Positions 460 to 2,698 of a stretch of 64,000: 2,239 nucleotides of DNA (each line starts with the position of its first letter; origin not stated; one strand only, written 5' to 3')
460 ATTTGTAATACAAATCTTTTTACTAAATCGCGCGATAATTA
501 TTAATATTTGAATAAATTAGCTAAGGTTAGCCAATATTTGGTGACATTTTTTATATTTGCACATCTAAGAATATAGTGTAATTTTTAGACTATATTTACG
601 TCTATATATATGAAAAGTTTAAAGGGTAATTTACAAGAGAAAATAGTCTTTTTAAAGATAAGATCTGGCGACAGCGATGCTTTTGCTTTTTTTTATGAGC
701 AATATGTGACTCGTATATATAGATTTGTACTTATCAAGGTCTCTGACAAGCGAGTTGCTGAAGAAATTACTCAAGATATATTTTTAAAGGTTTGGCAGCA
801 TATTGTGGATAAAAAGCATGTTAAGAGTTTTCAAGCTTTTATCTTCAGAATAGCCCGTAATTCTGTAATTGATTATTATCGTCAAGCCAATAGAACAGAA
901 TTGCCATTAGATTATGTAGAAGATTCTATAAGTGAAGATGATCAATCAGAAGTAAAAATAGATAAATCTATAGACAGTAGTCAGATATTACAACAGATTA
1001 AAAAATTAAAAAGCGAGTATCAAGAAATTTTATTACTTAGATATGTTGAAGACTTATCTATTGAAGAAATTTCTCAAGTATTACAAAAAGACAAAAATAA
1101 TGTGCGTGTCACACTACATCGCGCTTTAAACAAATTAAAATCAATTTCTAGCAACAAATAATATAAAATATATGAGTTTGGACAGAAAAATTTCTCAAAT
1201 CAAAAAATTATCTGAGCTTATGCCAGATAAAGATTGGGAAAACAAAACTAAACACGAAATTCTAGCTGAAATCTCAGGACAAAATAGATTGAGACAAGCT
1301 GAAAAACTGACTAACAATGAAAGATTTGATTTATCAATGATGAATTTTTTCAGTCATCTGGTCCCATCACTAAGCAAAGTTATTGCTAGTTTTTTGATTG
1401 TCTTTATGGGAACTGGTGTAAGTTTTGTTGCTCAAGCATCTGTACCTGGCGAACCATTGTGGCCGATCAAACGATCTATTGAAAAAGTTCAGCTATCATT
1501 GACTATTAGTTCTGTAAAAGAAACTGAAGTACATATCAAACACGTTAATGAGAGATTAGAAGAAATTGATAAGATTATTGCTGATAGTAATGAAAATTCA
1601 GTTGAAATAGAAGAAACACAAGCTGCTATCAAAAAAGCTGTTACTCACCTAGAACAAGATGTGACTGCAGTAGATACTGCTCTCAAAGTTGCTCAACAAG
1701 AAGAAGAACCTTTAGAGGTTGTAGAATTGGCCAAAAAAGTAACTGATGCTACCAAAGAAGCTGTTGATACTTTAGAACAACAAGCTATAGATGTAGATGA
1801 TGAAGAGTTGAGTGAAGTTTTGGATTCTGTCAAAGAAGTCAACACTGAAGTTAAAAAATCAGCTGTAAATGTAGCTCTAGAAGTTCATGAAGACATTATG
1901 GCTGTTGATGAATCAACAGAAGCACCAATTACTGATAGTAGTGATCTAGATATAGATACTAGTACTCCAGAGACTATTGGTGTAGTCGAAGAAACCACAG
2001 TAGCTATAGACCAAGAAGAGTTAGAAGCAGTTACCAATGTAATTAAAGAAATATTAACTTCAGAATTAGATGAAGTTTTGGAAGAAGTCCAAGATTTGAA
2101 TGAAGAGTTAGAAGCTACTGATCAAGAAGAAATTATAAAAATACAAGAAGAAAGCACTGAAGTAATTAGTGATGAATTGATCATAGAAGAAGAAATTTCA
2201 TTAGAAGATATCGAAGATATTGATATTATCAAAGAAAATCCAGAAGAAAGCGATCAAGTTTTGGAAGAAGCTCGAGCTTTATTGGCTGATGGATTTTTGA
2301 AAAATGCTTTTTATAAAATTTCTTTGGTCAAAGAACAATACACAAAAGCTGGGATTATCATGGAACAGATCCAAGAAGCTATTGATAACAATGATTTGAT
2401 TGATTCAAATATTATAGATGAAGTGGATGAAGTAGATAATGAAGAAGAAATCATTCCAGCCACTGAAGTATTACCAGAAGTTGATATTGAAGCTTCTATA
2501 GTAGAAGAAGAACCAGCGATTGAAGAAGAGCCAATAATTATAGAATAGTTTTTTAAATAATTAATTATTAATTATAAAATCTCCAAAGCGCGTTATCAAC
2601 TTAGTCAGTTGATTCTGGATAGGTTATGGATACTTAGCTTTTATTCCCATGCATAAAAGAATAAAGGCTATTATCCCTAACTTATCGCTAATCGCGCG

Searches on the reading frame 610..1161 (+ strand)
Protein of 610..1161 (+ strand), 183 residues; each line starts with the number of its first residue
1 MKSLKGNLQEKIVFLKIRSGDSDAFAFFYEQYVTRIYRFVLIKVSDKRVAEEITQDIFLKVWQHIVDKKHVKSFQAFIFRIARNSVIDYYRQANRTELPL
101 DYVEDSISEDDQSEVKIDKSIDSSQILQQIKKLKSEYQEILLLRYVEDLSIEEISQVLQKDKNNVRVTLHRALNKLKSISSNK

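Call 5: search_protein_families(library=pfam, proteins=[window:610-1161:+], max_evalue=0.01)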
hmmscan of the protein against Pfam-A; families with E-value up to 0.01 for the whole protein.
window:610-1161:+ (183 aa): 5 families
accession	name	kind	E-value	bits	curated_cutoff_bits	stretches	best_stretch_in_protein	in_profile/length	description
PF08281.18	Sigma70_r4_2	-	5e-15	55.3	25.7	1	125-176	3-54/54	Sigma-70, region 4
PF04542.20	Sigma70_r2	-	9.5e-14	51.4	24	1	28-96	1-71/71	Sigma-70 region 2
PF04545.22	Sigma70_r4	-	2.6e-08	33.7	24.1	1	131-177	3-49/50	Sigma-70, region 4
PF07638.17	Sigma70_ECF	-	7e-06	26.5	21.1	1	16-173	10-176/185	ECF sigma factor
PF06530.18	Phage_antitermQ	-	0.0051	17.2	26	0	124-172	54-102/118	Phage antitermination protein Q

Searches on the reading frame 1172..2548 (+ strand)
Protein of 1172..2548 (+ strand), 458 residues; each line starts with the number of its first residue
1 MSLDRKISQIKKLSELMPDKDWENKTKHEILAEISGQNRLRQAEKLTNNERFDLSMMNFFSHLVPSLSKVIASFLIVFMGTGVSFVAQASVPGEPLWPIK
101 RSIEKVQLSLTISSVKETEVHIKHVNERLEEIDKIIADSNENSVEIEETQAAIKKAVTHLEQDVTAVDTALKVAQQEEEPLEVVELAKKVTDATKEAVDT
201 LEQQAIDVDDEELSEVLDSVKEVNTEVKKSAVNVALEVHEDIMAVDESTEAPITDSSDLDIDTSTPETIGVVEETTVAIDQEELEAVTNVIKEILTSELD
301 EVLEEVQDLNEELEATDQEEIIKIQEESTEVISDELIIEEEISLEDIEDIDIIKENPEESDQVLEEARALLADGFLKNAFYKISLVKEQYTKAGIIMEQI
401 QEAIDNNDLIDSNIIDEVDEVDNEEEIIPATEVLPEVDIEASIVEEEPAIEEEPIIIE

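Call 5: search_protein_families(library=pfam, proteins=[window:1172-2548:+], max_evalue=0.01)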
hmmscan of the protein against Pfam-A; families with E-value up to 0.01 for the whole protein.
window:1172-2548:+ (458 aa): 1 family
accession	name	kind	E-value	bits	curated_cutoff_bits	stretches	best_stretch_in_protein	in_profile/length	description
PF18915.5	DUF5667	-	6.6e-11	42.9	27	1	91-192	3-80/99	Domain of unknown function (DUF5667)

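Call 63: search_protein_families(library=ncbifam, proteins=[window:1172-2548:+], max_evalue=0.1)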
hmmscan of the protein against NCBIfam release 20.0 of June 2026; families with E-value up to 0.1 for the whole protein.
window:1172-2548:+ (458 aa): 0 families
